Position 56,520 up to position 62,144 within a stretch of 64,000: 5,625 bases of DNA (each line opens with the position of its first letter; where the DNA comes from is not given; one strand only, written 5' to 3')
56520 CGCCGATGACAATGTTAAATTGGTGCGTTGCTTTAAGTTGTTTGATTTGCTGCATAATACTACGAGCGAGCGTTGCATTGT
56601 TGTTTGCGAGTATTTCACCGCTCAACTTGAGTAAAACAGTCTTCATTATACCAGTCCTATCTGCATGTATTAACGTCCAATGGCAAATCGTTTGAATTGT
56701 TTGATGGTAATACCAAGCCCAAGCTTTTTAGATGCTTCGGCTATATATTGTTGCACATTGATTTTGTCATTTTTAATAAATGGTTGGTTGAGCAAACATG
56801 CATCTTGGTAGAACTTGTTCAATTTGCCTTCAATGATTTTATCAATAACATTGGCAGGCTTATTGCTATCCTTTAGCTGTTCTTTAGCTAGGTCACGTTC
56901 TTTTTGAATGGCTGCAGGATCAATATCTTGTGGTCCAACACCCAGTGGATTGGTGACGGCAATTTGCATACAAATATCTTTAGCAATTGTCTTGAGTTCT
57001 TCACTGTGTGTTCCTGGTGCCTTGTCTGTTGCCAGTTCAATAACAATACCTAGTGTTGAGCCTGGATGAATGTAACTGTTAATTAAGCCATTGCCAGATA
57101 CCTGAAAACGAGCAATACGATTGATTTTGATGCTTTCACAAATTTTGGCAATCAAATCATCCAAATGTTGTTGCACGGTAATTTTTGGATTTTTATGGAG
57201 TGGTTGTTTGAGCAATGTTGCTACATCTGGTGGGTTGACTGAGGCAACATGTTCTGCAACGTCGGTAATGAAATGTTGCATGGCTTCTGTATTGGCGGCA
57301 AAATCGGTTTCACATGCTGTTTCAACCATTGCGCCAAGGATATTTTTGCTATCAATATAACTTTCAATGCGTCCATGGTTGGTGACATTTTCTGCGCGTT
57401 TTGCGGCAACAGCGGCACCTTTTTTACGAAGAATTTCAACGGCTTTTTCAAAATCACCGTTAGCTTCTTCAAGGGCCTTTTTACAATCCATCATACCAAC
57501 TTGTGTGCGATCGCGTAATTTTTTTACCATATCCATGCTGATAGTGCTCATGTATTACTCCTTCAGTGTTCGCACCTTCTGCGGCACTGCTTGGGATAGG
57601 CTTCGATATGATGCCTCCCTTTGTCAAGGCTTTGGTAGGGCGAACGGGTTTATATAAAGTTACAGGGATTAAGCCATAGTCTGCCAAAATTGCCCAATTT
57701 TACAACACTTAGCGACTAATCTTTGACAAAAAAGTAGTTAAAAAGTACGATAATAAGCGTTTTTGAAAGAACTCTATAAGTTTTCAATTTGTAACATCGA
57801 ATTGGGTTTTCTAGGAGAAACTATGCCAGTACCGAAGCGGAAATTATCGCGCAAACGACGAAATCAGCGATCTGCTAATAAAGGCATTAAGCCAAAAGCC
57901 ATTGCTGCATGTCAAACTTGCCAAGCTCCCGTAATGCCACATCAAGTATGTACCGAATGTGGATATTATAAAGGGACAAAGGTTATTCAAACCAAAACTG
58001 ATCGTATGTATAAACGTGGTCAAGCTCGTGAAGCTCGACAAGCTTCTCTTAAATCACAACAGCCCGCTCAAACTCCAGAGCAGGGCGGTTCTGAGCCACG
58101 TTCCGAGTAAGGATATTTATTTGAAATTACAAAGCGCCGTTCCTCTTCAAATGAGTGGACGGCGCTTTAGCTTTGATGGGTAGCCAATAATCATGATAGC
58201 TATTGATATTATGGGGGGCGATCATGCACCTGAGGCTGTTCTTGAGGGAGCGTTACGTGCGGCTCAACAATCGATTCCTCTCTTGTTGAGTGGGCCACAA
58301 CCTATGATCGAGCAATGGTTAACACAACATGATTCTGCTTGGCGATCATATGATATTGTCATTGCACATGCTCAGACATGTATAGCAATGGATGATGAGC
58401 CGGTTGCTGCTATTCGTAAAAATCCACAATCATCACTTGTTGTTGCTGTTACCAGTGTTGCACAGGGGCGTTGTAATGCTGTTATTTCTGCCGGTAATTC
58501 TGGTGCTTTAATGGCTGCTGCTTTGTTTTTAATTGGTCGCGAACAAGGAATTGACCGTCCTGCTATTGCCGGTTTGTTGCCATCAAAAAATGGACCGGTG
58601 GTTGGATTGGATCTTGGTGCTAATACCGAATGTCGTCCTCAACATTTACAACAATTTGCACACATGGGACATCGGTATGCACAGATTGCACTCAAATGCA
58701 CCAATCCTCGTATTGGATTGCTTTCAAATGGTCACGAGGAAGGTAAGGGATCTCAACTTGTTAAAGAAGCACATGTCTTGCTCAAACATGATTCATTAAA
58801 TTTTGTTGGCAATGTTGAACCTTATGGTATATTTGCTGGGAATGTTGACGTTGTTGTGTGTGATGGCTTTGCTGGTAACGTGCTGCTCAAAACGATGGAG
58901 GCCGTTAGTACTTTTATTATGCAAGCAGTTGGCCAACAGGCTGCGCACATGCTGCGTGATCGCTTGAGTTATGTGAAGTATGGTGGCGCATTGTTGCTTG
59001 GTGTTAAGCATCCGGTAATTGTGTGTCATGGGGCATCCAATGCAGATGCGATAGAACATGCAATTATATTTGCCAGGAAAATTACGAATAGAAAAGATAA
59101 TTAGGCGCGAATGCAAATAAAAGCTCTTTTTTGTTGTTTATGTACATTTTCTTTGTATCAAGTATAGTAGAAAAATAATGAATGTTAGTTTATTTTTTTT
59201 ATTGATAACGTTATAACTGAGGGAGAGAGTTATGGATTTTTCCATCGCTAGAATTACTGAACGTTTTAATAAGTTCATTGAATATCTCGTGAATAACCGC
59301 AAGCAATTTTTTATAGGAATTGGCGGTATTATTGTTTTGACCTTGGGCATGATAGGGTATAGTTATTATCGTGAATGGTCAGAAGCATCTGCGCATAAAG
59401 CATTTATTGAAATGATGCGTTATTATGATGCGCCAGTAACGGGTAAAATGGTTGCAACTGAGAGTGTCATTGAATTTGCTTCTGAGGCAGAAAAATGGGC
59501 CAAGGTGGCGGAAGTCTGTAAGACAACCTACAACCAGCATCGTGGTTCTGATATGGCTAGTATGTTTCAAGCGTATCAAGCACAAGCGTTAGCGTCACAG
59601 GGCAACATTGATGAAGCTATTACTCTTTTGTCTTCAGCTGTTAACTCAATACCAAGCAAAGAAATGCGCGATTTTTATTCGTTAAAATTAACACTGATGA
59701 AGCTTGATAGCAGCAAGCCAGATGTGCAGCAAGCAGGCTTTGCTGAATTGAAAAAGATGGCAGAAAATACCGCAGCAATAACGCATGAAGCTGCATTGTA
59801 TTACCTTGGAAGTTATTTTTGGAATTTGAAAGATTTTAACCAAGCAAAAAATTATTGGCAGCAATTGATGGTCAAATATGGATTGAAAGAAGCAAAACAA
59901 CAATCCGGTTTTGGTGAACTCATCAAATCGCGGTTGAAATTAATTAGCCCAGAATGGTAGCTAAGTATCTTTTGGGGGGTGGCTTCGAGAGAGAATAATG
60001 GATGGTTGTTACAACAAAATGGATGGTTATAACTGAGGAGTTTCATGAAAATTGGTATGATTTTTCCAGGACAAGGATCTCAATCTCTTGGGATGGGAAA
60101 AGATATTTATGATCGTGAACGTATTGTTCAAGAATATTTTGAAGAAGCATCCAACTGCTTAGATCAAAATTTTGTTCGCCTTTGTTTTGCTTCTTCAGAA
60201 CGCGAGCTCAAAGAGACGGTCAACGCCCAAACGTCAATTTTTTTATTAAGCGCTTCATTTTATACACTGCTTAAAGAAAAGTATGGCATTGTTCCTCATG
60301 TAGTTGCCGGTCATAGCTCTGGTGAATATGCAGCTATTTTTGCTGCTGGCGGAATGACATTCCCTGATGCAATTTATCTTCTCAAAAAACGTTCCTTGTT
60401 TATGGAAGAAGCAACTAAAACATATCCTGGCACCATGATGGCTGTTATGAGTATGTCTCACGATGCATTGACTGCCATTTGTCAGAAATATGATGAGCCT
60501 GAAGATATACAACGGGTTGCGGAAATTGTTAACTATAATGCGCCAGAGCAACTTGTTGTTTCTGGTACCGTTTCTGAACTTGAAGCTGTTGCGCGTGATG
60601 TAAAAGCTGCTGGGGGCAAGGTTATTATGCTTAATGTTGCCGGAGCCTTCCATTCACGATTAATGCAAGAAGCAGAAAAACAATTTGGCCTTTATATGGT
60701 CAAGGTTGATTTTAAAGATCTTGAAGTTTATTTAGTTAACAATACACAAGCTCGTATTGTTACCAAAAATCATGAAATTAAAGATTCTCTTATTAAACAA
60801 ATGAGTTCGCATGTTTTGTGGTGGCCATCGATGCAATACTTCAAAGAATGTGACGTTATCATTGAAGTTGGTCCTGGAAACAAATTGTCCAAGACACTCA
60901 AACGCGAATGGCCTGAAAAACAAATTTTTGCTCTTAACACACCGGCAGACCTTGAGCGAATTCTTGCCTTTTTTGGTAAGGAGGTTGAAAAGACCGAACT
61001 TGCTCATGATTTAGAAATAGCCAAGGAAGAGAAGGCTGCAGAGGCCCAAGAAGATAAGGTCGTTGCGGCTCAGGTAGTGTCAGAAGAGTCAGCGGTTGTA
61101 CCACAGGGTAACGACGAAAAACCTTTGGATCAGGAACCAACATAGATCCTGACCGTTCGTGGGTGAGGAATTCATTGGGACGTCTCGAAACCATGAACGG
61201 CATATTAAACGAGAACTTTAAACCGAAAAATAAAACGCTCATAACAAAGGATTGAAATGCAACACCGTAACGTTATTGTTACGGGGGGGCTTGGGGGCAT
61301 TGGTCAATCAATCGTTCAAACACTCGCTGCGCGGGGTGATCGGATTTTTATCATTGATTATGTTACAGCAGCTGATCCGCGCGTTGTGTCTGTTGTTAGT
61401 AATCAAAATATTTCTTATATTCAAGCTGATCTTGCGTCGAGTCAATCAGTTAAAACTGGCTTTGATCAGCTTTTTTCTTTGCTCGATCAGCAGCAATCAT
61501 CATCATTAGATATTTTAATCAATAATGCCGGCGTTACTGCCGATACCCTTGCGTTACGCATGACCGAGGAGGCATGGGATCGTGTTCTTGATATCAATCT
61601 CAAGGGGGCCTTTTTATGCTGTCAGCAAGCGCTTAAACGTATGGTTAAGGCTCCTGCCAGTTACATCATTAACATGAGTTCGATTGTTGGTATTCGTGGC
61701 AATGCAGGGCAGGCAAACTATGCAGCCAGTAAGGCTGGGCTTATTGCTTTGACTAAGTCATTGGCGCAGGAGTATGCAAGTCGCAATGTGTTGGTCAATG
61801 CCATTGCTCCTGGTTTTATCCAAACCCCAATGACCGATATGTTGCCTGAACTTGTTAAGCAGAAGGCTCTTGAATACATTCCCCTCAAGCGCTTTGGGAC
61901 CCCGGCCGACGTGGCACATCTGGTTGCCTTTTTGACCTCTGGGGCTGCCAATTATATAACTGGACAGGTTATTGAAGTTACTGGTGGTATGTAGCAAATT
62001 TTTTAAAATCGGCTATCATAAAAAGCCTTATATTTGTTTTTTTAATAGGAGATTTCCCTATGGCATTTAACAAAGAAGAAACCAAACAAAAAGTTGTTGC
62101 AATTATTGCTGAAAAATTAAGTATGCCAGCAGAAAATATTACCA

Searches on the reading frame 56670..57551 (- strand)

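Call 46: search_protein_families(library=pfam, proteins=[window:56670-57551:-], max_evalue=0.001)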
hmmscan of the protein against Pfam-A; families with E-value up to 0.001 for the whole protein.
window:56670-57551:- (293 aa): 2 families
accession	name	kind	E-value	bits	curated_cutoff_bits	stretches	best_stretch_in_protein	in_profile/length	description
PF00889.24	EF_TS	-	4.8e-58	196.6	27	1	73-292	1-203/204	Elongation factor TS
PF25025.1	EF-Ts_N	-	0.0005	20.4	33.2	0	8-44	16-53/60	Elongation factor Ts, mitochondrial, N-terminal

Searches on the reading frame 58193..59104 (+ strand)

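Call 46: search_protein_families(library=pfam, proteins=[window:58193-59104:+], max_evalue=0.001)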
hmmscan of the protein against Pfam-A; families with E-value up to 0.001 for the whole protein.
window:58193-59104:+ (303 aa): 1 family
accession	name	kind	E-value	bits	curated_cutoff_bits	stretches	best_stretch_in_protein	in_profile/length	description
PF02504.20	FA_synthesis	-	3e-93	312.9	29.1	1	2-299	3-318/324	Fatty acid synthesis protein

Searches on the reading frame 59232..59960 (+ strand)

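Call 46: search_protein_families(library=pfam, proteins=[window:59232-59960:+], max_evalue=0.001)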
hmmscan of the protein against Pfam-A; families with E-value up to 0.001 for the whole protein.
window:59232-59960:+ (242 aa): 5 families
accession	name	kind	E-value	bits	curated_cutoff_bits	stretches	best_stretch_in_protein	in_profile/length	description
PF09976.15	TPR_21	-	1.4e-07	31.9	25.5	1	30-210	12-170/193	Tetratricopeptide repeat-like domain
PF25062.1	ARM_TT21_N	-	2.3e-06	27.9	40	1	89-214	10-128/222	Tetratricopeptide repeat protein 21 N-terminal ARM repeat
PF13174.12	TPR_6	-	5.9e-06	27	26.3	0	188-216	2-30/33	Tetratricopeptide repeat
PF07719.23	TPR_2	-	2.1e-05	24.8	27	0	188-212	3-27/34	Tetratricopeptide repeat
PF13428.12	TPR_14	-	0.00032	21.5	23.5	0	114-138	5-29/44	Tetratricopeptide repeat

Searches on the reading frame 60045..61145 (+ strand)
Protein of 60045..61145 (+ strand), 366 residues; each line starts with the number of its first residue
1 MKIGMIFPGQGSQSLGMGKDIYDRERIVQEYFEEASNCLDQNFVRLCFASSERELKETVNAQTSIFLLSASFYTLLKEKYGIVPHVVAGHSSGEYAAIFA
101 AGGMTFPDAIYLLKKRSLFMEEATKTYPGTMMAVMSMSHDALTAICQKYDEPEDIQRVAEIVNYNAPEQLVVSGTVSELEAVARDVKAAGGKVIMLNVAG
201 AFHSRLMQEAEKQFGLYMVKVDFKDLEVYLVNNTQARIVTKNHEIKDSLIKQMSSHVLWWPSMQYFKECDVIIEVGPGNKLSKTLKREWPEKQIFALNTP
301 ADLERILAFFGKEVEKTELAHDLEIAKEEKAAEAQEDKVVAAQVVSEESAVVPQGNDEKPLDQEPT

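Call 46: search_protein_families(library=pfam, proteins=[window:60045-61145:+], max_evalue=0.001)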
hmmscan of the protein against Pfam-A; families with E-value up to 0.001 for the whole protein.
window:60045-61145:+ (366 aa): 1 family
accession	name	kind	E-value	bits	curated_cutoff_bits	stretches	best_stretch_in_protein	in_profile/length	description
PF00698.26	Acyl_transf_1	-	5e-28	98.9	32.7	1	6-287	3-277/319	Acyl transferase domain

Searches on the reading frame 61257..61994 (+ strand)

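Call 46: search_protein_families(library=pfam, proteins=[window:61257-61994:+], max_evalue=0.001)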
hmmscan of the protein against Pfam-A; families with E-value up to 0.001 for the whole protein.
window:61257-61994:+ (245 aa): 5 families
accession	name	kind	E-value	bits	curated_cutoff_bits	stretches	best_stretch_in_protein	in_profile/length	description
PF13561.12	adh_short_C2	-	1.2e-56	192.4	27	1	14-245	7-235/236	Enoyl-(Acyl carrier protein) reductase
PF00106.31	adh_short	-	2.5e-51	174.4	26.6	1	5-195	2-189/195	short chain dehydrogenase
PF08659.16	KR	-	3e-19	70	22.6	1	6-171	3-165/180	KR domain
PF01073.25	3Beta_HSD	-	1.5e-05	24.6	22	1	7-71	1-66/280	3-beta hydroxysteroid dehydrogenase/isomerase family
PF01370.27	Epimerase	-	0.00028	20.8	20.9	1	6-201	1-191/240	NAD dependent epimerase/dehydratase family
